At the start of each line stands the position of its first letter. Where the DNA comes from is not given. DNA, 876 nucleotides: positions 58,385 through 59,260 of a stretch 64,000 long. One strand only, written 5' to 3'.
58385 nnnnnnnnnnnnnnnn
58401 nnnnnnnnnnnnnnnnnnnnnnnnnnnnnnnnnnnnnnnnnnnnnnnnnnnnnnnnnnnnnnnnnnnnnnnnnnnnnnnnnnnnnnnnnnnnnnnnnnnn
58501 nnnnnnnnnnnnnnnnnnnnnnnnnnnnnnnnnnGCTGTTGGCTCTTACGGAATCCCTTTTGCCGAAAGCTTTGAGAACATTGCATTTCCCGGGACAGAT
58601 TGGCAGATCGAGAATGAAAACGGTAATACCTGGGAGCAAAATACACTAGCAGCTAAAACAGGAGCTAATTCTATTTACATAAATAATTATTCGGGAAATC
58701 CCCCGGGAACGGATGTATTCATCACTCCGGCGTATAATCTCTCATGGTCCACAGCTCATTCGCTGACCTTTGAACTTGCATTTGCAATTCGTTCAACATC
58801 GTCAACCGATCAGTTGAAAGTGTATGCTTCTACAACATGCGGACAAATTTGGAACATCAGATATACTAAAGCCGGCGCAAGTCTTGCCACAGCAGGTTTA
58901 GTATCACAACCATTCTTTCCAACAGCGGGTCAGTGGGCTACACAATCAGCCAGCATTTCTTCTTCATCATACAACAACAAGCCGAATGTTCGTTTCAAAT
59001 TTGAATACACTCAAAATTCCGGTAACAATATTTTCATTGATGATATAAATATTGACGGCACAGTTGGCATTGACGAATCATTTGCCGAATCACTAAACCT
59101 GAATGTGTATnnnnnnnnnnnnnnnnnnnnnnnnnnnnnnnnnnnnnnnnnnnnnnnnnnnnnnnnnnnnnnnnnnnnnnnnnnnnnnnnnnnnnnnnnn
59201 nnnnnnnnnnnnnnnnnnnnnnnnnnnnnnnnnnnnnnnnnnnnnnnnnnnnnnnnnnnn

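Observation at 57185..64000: Tandem array of four M43 metalloprotease T9SS-cargo paralogs with mosaic divergence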

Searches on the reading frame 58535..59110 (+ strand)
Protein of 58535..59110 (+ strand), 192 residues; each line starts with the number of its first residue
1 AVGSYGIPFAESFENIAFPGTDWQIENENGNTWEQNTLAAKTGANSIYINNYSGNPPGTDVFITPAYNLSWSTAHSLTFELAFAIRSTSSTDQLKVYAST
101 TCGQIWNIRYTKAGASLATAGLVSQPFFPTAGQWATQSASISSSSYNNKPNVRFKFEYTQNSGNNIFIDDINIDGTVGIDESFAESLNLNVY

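Call 39: search_protein_families(library=pfam, proteins=[window:58535-59110:+], max_evalue=5)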
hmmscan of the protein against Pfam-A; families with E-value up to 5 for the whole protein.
window:58535-59110:+ (192 aa): 1 family
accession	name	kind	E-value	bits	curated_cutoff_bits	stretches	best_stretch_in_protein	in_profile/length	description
PF00629.30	MAM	-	0.0027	18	26.4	1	20-174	18-153/158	MAM domain, meprin/A5/mu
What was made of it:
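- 58547..59080 (+): p1 jelly-roll beta-sandwich (residues ~455-632), MAM-like and gingipain cleaved-adhesin-like. Pfam MAM below threshold, E 0.003 (call 39).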
